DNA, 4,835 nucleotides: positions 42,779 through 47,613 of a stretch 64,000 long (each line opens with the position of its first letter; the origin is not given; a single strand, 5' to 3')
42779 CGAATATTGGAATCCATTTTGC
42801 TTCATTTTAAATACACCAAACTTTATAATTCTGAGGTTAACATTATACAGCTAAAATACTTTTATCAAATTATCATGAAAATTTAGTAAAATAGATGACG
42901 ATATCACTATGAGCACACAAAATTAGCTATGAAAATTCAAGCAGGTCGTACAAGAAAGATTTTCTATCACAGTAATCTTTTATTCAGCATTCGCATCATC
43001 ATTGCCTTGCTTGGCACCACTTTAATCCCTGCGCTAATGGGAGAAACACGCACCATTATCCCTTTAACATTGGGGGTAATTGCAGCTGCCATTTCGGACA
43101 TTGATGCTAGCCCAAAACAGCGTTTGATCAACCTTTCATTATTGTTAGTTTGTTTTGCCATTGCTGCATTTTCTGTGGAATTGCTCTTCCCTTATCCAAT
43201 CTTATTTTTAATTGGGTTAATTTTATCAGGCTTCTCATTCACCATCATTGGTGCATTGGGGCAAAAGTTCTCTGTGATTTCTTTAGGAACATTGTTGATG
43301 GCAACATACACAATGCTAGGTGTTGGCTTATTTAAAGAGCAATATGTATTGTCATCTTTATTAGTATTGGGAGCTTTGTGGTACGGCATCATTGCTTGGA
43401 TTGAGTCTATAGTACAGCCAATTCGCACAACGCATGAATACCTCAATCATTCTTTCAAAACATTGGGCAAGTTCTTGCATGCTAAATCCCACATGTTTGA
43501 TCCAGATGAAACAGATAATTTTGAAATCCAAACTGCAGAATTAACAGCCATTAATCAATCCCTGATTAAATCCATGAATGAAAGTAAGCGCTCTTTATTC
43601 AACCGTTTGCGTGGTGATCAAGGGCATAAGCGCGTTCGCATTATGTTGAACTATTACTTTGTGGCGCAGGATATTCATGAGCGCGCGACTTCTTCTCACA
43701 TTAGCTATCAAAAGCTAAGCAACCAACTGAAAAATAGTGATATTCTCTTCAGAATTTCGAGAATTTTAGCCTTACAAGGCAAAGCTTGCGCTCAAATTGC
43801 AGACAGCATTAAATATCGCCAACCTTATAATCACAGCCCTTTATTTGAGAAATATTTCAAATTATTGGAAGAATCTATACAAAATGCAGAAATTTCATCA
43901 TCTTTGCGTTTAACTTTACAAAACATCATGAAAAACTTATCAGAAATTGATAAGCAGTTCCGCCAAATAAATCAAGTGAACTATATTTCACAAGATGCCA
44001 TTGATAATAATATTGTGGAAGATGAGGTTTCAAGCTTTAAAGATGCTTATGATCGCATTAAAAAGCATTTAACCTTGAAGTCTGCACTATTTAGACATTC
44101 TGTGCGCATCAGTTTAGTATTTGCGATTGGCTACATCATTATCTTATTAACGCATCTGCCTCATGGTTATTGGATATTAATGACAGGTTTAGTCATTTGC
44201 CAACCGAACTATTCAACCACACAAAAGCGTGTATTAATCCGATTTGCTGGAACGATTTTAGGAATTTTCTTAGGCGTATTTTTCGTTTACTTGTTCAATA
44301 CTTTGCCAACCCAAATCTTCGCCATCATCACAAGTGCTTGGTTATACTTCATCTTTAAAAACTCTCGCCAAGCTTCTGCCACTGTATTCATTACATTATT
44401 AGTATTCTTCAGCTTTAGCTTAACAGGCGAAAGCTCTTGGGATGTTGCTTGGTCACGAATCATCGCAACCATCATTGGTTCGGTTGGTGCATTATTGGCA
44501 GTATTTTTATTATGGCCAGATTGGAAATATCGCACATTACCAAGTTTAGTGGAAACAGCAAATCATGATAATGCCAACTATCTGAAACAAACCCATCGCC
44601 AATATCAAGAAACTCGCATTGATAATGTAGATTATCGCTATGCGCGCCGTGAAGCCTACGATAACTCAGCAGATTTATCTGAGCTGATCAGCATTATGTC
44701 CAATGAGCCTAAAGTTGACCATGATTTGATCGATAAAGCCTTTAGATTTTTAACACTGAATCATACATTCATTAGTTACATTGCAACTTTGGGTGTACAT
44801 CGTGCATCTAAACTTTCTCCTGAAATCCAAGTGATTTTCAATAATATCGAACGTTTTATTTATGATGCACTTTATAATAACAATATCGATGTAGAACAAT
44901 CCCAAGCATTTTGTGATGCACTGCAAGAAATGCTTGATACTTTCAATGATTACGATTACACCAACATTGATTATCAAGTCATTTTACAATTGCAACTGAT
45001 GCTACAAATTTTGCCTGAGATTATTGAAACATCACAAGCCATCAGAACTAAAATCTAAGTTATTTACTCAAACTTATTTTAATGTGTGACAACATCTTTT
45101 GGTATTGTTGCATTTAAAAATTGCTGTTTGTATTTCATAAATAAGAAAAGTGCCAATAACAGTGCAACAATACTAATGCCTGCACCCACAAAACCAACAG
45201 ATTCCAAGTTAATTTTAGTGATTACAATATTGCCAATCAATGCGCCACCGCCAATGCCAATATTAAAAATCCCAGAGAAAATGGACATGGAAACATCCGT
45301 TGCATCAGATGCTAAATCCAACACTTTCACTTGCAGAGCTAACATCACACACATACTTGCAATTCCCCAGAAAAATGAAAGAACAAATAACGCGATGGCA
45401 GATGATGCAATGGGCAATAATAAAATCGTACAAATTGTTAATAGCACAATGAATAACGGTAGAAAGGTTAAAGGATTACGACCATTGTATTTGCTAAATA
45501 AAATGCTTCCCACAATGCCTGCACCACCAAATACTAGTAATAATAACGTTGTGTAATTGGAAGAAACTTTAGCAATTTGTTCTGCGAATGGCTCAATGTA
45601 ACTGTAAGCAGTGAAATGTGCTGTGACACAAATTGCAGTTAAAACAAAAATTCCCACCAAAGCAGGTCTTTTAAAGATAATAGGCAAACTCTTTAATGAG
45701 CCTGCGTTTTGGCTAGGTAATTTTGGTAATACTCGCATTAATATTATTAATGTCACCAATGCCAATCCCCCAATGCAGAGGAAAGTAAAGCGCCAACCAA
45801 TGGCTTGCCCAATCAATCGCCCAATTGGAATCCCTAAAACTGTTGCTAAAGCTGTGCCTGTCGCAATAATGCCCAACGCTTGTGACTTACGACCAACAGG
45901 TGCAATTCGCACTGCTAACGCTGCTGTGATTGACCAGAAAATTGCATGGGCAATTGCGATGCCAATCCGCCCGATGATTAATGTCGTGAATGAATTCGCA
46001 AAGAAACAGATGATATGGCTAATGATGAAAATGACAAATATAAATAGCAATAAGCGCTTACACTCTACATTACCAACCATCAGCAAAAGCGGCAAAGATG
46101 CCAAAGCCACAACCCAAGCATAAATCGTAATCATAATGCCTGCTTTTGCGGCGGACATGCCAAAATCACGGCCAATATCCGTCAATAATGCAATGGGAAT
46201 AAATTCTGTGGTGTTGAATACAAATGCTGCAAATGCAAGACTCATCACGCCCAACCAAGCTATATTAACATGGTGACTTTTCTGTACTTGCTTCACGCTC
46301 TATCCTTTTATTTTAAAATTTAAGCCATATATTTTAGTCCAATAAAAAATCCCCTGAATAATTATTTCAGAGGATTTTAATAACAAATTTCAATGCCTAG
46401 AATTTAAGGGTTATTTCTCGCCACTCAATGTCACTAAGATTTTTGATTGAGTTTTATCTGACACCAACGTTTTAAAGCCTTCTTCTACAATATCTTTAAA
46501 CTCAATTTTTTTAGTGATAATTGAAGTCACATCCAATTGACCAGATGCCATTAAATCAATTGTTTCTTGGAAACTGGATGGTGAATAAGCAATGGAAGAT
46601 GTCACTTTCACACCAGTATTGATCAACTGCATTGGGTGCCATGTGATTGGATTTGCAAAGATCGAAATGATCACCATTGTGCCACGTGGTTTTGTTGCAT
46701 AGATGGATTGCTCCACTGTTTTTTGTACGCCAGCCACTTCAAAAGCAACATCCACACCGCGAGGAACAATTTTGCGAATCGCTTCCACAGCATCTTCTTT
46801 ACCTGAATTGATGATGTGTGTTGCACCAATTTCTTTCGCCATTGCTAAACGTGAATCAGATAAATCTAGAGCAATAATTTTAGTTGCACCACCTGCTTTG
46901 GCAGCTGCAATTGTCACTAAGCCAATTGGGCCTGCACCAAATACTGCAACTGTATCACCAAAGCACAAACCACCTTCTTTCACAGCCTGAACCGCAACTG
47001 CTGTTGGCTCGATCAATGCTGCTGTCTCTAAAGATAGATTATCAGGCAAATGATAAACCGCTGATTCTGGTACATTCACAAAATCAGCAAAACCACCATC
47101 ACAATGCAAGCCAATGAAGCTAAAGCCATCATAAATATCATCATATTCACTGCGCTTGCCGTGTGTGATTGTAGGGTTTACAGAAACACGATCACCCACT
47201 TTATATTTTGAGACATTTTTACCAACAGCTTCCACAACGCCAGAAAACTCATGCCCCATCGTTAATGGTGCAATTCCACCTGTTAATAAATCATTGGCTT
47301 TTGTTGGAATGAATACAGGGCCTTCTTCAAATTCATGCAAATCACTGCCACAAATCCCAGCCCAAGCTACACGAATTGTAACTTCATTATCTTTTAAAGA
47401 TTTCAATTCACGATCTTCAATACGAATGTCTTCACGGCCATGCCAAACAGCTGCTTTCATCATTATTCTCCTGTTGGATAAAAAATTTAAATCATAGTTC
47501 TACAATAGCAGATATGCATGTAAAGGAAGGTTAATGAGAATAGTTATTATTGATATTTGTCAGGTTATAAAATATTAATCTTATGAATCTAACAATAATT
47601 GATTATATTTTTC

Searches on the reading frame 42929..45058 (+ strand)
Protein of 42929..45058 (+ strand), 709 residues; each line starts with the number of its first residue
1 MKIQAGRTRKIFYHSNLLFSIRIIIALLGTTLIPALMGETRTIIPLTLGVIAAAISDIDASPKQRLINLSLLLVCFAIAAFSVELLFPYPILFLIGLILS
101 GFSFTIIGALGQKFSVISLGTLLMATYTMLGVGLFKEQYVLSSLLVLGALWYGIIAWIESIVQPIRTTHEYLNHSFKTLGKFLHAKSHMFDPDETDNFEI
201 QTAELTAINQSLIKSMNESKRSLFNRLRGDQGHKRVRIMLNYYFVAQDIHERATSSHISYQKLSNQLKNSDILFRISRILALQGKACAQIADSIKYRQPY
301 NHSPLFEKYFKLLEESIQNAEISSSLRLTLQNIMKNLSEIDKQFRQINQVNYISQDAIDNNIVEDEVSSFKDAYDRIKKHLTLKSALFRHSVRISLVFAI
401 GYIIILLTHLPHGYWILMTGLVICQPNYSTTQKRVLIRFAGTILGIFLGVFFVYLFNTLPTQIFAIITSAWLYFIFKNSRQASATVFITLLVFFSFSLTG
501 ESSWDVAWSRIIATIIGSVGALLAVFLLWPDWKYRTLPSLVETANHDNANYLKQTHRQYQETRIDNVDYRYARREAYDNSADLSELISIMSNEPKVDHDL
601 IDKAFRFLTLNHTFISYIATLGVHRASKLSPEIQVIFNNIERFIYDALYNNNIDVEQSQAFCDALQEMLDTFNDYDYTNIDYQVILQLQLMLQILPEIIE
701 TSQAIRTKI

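Call 14: search_protein_families(library=pfam, proteins=[window:42929-45058:+], max_evalue=0.00001)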
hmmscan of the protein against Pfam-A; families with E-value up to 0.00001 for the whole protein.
window:42929-45058:+ (709 aa): 3 families
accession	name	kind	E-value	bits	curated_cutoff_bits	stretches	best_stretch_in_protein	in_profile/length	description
PF12805.13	FUSC-like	-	6.4e-83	278.5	22.1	1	68-344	1-284/284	FUSC-like inner membrane protein yccS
PF13515.12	FUSC_2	-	1.6e-23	83.7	25.6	1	401-523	2-125/126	Fusaric acid resistance protein-like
PF04632.18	FUSC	-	1.2e-10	41.1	30.9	1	390-622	4-243/660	Fusaric acid resistance protein family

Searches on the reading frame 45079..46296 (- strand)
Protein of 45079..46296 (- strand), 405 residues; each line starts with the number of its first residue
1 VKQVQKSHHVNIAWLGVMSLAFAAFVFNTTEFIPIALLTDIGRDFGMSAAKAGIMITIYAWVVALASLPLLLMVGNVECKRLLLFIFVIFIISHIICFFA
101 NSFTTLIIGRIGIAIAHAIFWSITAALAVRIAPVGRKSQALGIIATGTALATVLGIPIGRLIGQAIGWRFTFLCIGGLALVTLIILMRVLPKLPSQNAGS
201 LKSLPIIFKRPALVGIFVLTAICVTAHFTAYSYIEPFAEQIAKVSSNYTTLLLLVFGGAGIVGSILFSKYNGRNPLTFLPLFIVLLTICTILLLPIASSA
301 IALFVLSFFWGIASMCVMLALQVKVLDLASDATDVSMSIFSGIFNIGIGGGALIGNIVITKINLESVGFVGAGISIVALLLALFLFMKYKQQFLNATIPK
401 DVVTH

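Call 14: search_protein_families(library=pfam, proteins=[window:45079-46296:-], max_evalue=0.00001)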
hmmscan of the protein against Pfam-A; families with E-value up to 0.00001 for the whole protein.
window:45079-46296:- (405 aa): 1 family
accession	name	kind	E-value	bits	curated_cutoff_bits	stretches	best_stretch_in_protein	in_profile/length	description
PF07690.21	MFS_1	-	3.2e-39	135.3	33.4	1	20-329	1-323/347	Major Facilitator Superfamily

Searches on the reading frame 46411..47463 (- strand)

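Call 14: search_protein_families(library=pfam, proteins=[window:46411-47463:-], max_evalue=0.00001)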
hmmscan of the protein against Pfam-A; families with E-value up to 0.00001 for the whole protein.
window:46411-47463:- (350 aa): 4 families
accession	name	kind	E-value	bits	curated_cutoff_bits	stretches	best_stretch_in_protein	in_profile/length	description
PF00107.32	ADH_zinc_N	-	1.6e-33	115.9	31.8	1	179-306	1-128/129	Zinc-binding dehydrogenase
PF08240.17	ADH_N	-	8.5e-23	81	23.5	1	25-141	2-104/104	Alcohol dehydrogenase GroES-like domain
PF16912.11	Glu_dehyd_C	-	1.6e-10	41.3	34.9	1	148-322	4-191/211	Glucose dehydrogenase C-terminus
PF13602.12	ADH_zinc_N_2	-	5.2e-09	37.6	27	1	212-342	1-132/134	Zinc-binding dehydrogenase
